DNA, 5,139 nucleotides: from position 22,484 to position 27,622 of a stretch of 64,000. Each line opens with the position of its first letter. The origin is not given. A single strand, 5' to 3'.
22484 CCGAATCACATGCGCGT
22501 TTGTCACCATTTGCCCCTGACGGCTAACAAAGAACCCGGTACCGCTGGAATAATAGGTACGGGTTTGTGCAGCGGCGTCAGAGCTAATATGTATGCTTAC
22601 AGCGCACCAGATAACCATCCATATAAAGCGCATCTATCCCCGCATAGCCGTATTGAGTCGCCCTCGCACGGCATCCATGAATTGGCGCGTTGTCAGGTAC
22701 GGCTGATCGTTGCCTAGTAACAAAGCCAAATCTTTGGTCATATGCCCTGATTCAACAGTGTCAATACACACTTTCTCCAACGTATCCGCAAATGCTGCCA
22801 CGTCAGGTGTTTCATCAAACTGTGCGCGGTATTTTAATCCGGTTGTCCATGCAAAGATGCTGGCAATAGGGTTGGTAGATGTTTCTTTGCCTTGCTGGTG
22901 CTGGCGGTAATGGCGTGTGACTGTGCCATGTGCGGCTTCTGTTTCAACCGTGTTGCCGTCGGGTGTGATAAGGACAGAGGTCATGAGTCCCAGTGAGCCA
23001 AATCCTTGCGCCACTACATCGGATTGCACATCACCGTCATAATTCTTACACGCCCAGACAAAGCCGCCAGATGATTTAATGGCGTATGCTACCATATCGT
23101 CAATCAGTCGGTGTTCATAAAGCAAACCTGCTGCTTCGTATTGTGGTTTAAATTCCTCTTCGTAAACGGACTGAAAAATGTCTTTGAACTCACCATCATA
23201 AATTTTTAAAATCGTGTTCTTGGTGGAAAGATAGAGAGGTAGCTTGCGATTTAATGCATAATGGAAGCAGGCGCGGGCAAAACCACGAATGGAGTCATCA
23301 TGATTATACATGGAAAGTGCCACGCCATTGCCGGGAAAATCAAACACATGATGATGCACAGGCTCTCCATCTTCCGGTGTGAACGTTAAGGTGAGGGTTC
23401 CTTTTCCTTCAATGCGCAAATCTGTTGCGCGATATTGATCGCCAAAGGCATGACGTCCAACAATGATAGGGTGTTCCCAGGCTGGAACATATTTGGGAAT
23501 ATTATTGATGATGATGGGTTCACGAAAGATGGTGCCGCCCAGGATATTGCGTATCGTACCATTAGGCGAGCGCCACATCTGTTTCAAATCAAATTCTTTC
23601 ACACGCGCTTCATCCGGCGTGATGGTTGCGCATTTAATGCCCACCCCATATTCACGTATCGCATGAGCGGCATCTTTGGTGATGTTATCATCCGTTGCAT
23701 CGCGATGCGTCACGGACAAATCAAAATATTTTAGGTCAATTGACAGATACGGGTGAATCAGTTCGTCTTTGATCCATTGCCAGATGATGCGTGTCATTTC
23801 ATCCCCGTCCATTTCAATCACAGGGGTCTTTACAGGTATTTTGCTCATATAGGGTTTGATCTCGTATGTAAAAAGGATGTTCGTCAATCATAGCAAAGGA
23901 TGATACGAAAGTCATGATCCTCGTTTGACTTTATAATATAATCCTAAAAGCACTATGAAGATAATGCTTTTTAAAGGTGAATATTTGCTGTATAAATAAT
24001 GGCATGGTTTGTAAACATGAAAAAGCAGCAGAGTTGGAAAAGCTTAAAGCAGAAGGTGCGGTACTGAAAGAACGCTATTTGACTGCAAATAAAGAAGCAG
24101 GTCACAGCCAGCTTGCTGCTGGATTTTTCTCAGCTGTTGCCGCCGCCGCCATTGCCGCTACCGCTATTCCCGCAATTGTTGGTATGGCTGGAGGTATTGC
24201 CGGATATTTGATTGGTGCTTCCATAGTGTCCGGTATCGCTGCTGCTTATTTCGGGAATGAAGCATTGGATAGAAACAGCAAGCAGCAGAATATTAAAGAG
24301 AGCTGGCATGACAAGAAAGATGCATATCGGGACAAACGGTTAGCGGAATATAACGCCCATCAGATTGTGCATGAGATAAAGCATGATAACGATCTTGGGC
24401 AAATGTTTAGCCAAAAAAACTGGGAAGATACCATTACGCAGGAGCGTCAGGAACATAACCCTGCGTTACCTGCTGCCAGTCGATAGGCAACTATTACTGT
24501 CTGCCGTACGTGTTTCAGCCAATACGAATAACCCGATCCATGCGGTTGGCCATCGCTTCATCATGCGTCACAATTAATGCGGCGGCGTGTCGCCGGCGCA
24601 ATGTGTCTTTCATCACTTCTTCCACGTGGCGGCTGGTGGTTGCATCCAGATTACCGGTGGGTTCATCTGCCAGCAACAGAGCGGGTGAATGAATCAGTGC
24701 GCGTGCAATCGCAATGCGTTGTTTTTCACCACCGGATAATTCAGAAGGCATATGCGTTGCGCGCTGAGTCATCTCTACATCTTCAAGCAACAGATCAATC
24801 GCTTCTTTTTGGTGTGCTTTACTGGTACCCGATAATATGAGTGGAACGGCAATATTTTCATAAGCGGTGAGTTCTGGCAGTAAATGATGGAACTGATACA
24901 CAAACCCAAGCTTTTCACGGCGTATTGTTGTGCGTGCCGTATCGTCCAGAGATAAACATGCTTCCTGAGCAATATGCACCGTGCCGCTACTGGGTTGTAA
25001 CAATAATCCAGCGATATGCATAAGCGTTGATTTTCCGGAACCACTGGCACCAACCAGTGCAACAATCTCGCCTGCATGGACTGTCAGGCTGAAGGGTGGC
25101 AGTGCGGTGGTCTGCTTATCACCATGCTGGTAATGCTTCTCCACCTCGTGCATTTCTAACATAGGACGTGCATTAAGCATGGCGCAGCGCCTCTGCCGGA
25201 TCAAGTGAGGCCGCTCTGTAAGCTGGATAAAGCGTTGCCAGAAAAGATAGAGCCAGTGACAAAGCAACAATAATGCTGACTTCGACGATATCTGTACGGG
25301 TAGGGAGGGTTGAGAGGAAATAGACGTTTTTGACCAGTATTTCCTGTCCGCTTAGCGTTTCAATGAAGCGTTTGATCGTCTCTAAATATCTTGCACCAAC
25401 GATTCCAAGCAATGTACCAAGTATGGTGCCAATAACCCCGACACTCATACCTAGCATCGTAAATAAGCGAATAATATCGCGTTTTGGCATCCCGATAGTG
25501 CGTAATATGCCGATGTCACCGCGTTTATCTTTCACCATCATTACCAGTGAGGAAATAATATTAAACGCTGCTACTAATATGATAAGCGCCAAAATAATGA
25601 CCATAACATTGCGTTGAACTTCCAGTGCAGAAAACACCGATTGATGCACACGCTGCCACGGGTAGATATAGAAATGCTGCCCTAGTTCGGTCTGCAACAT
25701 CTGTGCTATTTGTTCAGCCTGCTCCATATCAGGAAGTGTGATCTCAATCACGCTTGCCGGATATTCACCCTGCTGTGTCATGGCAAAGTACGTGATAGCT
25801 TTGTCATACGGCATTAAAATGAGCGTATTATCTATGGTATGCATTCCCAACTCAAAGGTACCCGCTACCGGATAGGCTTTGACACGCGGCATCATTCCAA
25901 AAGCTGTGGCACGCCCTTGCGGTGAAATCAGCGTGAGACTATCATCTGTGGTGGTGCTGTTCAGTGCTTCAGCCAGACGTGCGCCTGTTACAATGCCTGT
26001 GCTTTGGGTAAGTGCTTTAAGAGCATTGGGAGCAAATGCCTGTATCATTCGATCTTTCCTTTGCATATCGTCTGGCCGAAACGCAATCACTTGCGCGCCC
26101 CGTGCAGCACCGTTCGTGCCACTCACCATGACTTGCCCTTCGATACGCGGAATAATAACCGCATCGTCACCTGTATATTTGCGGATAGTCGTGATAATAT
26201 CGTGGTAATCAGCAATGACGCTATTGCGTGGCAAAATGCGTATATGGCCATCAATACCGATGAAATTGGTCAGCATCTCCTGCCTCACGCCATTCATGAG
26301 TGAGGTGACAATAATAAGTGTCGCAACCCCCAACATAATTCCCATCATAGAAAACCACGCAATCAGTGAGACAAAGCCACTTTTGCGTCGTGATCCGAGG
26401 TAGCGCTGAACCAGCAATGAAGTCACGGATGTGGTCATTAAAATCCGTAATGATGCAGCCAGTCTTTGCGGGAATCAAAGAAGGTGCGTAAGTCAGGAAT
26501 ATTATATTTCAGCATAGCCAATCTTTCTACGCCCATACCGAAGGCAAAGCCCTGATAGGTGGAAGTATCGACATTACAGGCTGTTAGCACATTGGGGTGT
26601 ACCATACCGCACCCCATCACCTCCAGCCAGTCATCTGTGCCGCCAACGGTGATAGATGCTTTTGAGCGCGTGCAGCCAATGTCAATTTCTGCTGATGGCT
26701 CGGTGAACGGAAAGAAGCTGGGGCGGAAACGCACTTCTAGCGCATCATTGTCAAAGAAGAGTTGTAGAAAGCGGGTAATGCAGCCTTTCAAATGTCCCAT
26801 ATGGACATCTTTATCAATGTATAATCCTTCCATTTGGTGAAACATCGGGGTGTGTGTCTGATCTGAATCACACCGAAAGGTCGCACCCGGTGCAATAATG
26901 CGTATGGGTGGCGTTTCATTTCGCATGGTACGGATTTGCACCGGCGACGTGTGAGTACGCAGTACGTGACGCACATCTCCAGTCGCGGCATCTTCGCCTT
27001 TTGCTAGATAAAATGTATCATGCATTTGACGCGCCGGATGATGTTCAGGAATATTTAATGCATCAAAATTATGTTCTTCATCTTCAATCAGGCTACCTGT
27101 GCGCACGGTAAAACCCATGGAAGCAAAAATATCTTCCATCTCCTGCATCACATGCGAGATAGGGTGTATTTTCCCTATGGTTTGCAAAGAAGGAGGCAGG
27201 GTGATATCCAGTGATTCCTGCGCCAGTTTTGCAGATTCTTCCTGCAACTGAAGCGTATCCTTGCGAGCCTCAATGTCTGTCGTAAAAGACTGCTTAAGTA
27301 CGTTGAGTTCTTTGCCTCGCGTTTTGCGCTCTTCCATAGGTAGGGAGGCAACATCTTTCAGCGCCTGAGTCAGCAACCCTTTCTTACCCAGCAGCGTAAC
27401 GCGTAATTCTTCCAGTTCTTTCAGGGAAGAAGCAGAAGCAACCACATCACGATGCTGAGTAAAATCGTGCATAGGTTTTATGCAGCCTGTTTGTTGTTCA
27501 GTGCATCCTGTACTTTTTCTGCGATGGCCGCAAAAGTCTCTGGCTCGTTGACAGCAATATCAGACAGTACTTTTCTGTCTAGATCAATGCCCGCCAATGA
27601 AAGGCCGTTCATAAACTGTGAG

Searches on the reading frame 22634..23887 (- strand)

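Call 63: search_protein_families(library=pfam, proteins=[window:22634-23887:-], max_evalue=0.0001)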
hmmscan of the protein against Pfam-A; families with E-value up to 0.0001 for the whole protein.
window:22634-23887:- (417 aa): 1 family
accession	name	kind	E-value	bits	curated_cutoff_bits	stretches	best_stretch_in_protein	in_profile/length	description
PF00180.25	Iso_dh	-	5.2e-66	223.7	27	1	23-407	6-348/348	Isocitrate/isopropylmalate dehydrogenase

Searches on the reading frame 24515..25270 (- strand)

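Call 63: search_protein_families(library=pfam, proteins=[window:24515-25270:-], max_evalue=0.0001)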
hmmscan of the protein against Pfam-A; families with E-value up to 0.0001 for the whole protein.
window:24515-25270:- (251 aa): 3 families
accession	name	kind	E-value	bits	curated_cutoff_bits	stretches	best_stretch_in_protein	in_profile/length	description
PF00005.33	ABC_tran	-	4e-33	115.3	25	1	59-205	3-136/137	ABC transporter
PF02463.25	SMC_N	-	2.5e-07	30.8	40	0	156-250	121-211/220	RecF/RecN/SMC N terminal domain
PF13304.12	AAA_21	-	5.1e-06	27.2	27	0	69-93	1-25/304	AAA domain, putative AbiEii toxin, Type IV TA system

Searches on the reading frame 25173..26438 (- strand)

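Call 63: search_protein_families(library=pfam, proteins=[window:25173-26438:-], max_evalue=0.0001)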
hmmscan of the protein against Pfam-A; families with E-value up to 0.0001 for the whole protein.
window:25173-26438:- (421 aa): 2 families
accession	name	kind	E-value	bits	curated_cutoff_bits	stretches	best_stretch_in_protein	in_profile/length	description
PF02687.27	FtsX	-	5.3e-19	68.9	25.5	1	281-414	2-120/120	FtsX-like permease C-terminal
PF12704.14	MacB_PCD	-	7.4e-11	43.2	27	1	29-249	3-205/207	MacB-like periplasmic core domain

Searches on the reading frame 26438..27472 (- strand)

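Call 63: search_protein_families(library=pfam, proteins=[window:26438-27472:-], max_evalue=0.0001)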
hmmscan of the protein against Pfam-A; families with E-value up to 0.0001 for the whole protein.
window:26438-27472:- (344 aa): 2 families
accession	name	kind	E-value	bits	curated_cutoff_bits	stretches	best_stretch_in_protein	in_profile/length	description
PF01409.25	tRNA-synt_2d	-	2.2e-97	325.8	19.8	1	88-340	2-244/246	tRNA synthetases class II core domain (F)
PF02912.23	Phe_tRNA-synt_N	-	1.4e-19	70.3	22.3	1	15-83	1-69/69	Aminoacyl tRNA synthetase class II, N-terminal domain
